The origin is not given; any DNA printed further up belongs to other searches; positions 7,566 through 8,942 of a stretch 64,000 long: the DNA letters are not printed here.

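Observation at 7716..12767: Translationally coupled DUF763-rarA-endoQ-m5C methyltransferase operon with archaeal-type components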

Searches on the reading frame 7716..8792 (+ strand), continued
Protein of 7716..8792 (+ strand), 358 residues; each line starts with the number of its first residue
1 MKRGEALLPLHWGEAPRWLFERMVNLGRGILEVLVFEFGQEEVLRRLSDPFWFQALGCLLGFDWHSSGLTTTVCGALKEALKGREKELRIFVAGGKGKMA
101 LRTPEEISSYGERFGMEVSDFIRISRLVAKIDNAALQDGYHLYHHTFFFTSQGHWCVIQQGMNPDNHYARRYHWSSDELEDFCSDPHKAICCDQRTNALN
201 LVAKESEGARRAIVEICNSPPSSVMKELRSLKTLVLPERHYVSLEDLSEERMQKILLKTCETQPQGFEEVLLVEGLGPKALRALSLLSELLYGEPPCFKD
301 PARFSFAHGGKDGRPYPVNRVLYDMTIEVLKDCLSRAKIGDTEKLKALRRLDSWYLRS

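Call 23: search_protein_families(library=pfam, proteins=[L032:5308-6417:+, L052:8642-9457:+, L055:4256-6667:+, L015:9058-9801:+, L041:3535-3792:+, L016:5897-6394:+, L070:7197-7967:+, L063:4325-4879:+, L042:14932-16476:-, L053:6433-7386:+], max_evalue=0.001)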
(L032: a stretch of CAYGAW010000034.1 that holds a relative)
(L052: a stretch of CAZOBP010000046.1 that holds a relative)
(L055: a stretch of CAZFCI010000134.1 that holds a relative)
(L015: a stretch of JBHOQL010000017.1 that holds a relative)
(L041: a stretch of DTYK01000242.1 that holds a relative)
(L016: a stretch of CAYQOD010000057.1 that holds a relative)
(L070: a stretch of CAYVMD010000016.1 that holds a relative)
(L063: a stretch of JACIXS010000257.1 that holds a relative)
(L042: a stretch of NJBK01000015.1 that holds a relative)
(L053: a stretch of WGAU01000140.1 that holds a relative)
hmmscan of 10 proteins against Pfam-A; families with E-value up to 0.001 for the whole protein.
L032:5308-6417:+ (369 aa): 2 families
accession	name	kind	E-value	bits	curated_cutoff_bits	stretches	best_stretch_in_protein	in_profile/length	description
PF04055.27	Radical_SAM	-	2.5e-13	51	29.5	1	29-197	1-161/166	Radical SAM superfamily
PF14716.13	HHH_8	-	3.6e-10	40.5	30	1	293-367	4-72/73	Helix-hairpin-helix domain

L052:8642-9457:+ (271 aa): 4 families
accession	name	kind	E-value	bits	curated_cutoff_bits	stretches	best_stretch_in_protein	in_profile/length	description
PF06831.19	H2TH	-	2.8e-29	101.4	34.7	1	131-218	1-88/93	Formamidopyrimidine-DNA glycosylase H2TH domain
PF01149.29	Fapy_DNA_glyco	-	7.3e-22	78.6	25.5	1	1-102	1-103/117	Formamidopyrimidine-DNA glycosylase N-terminal domain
PF06827.20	zf-FPG_IleRS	-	1.3e-11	44.6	21.3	1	243-270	1-28/30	Zinc finger found in FPG and IleRS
PF05833.16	NFACT_N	-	0.00057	19.2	31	1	132-209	167-241/456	NFACT N-terminal and middle domains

L055:4256-6667:+ (803 aa): 4 families
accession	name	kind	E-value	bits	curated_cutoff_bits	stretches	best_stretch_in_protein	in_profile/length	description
PF00136.26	DNA_pol_B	-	2.7e-61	208.2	23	1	404-792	24-451/453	DNA polymerase family B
PF03104.25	DNA_pol_B_exo1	-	2.2e-23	83.3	23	1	118-304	2-230/242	DNA polymerase family B, exonuclease domain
PF10108.15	DNA_pol_B_exo2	-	2.5e-07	31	24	1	219-364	32-169/213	Predicted 3'-5' exonuclease related to the exonuclease domain of PolB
PF03175.18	DNA_pol_B_2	-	0.00043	19.7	25.8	1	417-462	203-251/468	DNA polymerase type B, organellar and viral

L015:9058-9801:+ (247 aa): 1 family
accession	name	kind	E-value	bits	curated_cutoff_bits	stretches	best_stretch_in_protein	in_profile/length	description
PF04250.19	DUF429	-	4.6e-22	79.2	23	1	5-217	1-200/214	Protein of unknown function (DUF429)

L041:3535-3792:+ (85 aa): 2 families
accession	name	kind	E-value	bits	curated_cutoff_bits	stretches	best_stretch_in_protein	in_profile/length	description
PF03144.31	GTP_EFTU_D2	-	1.3e-09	38.8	30.3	1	18-71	3-59/73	Elongation factor Tu domain 2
PF22042.2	EF-G_D2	-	1.9e-06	28.3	27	1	18-80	18-81/84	Elongation factor G domain 2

L016:5897-6394:+ (165 aa): 0 families

L070:7197-7967:+ (256 aa): 2 families
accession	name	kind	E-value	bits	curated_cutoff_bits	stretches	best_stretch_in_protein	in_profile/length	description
PF03819.22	MazG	-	1.1e-34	119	22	2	26-99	1-74/74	MazG nucleotide pyrophosphohydrolase domain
PF01503.22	PRA-PH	-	5.9e-08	33.5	21.3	0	14-65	12-64/86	Phosphoribosyl-ATP pyrophosphohydrolase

L063:4325-4879:+ (184 aa): 1 family
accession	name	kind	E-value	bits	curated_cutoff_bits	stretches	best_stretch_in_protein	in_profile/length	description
PF01661.27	Macro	-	1.7e-37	128.4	22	1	31-142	1-115/118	Macro domain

L042:14932-16476:- (514 aa): 2 families
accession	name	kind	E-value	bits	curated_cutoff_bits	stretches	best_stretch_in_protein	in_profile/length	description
PF01564.23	Spermine_synth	-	1.8e-11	44.3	22.9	1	327-431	45-154/186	Spermine/spermidine synthase domain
PF13649.12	Methyltransf_25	-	0.00035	21.7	27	1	307-403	4-97/97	Methyltransferase domain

L053:6433-7386:+ (317 aa): 2 families
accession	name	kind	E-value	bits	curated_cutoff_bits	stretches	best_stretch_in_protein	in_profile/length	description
PF02568.20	ThiI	-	8.5e-05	22.7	20.5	0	83-142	89-145/197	Thiamine biosynthesis protein (ThiI)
PF03054.22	tRNA_Me_trans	-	0.00011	22.4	20.6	1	2-112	2-128/202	tRNA methyl transferase HUP domain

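Call 26: predict_structure(alignment_id=A1)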
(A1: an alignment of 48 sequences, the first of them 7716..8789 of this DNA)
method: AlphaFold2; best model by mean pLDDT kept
length: 358 residues; sequences in the alignment: 48
mean_pLDDT: 83.6   pTM: 0.80
mean pLDDT of the five models: 83.6, 83.0, 82.0, 81.5, 80.9
residues with pLDDT >= 90: 197; 70-90: 92; 50-70: 43; < 50: 26
segments of 3 or more residues with pLDDT < 50: 1-9, 307-320
pLDDT, mean of each block of 10 residues (from residue 1): 38 67 89 91 94 86 70 94 95 95 97 96 97 91 96 95 87 93 92 85 96 97 90 73 80 93 96 92 93 92 65 45 56 54 67 73
secondary structure, 60 per line:
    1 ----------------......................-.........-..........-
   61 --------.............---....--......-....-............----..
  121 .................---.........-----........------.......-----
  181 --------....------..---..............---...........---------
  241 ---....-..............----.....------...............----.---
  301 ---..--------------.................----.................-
elements in order: H17-38 H40-48 H50-59 H69-81 H85-88 E91-96 H98-101 H103-114 H119-135 E141-149 E155-162 E169-175 E189-192 H204-217 H221-231 H244-247 H249-262 H267-271 H278-292 H320-336 H341-357

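Call 29: fold_search(model_id=the predicted structure, library=pdb)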
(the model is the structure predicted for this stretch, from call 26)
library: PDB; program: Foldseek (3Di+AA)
matches with E <= 10: 85; with E <= 0.001: 0
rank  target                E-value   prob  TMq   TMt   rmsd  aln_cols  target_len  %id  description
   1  3pfd_D                8.8e-01  0.03  0.12  0.12  23.3       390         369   10  Crystal structure of an Acyl-CoA dehydrogenase from Mycobacterium thermoresistibile bound to reduced flavin adenine di (released 2010-11-10)
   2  7y1c_A                8.8e-01  0.02  0.10  0.08  28.4       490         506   10  CryoEM structure of Klebsiella phage Kp9 tail complex applied with C6 symmetry (released 2023-06-14)
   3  4kds                  1.1e+00  0.06  0.12  0.11  21.3       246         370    8  Crystal structure of latent rainbow trout plasminogen activator inhibitor 1 (PAI-1) (released 2013-05-22)
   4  4ic0_A                1.4e+00  0.06  0.12  0.12  22.4       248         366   10  Crystal Structure of PAI-1 in Complex with Gallate (released 2013-12-11)
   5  7aqg_A                1.5e+00  0.06  0.14  0.13  22.4       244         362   11  Crystal Structure of Small Molecule Inhibitor TM5484 Bound to Stabilized Active Plasminogen Activator Inhibitor-1 (PAI (released 2021-02-24)
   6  6gwn_A                1.5e+00  0.04  0.12  0.12  22.0       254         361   12  Crystal Structure of Stabilized Active Plasminogen Activator Inhibitor-1 (PAI-1-W175F) in Complex with Two Inhibitory  (released 2020-01-01)
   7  7z34_4                1.5e+00  0.04  0.12  0.08  20.4       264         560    7  Structure of pre-60S particle bound to DRG1(AFG2). (released 2022-09-21)
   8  4ic0_B                1.7e+00  0.05  0.13  0.13  22.0       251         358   10  Crystal Structure of PAI-1 in Complex with Gallate (released 2013-12-11)
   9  4aqh_B                1.7e+00  0.04  0.11  0.11  22.5       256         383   10  Plasminogen activator inhibitor type-1 in complex with the inhibitor AZ3976 (released 2012-11-28)
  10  6gwq_A                1.9e+00  0.05  0.14  0.14  22.5       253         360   10  Crystal Structure of Stabilized Active Plasminogen Activator Inhibitor-1 (PAI-1-stab) in Complex with an Inhibitory Na (released 2020-01-01)
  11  8xqw_H                2.1e+00  0.02  0.11  0.10  22.9       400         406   10  Cryo-EM structure of the Ycf2-FtsHi motor complex from Chlamydomonas reinhardtii in AMPPNP bound state (released 2024-09-11)
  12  3ut3_B                2.2e+00  0.04  0.12  0.12  22.6       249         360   10  A novel PAI-I inhibitor and its structural mechanism (released 2013-02-06)
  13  4fhm_B                2.2e+00  0.03  0.10  0.05  19.5       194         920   12  Nup37-Nup120(aa1-961) complex from Schizosaccharomyces pombe (released 2012-09-26)
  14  1ws9_A                2.2e+00  0.02  0.13  0.13  27.1       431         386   11  Crystal structure of project ID TT0172 from Thermus thermophilus HB8 (released 2005-10-18)
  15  1oc0_A                2.3e+00  0.04  0.12  0.12  22.8       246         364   10  plasminogen activator inhibitor-1 complex with somatomedin B domain of vitronectin (released 2003-06-19)
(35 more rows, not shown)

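Call 38: search_solved_structures(query=A1, max_evalue=10)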
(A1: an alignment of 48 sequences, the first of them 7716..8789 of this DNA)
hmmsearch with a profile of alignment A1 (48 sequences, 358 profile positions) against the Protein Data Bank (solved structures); distinct sequences matched with E-value up to 10: 9.
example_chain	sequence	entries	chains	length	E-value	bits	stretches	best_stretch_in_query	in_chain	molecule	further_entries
1ic8_A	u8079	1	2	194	0.29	13.3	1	200-265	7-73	HEPATOCYTE NUCLEAR FACTOR 1-ALPHA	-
8pi7_A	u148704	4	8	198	0.3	13.3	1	200-265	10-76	Hepatocyte nuclear factor 1-alpha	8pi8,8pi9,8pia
8qou_A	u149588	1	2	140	1.7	10.8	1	84-147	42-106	2-iminobutanoate/2-iminopropanoate deaminase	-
8q3h_A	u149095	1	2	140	1.7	10.8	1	84-147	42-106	2-iminobutanoate/2-iminopropanoate deaminase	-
1nq3_A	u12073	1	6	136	1.8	10.7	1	84-146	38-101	14.3 kDa perchloric acid soluble protein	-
8qov_A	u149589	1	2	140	1.8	10.7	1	84-146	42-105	2-iminobutanoate/2-iminopropanoate deaminase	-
8qos_A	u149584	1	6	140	1.9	10.7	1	84-146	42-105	2-iminobutanoate/2-iminopropanoate deaminase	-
8qok_A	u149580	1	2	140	1.9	10.7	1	84-146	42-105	2-iminobutanoate/2-iminopropanoate deaminase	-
8qoq_A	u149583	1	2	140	1.9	10.6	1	84-146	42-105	2-iminobutanoate/2-iminopropanoate deaminase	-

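Call 39: search_protein_families(library=padloc, proteins=[window:7716-8792:+], max_evalue=0.01)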
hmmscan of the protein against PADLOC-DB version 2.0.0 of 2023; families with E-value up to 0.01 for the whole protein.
window:7716-8792:+ (358 aa): 0 families
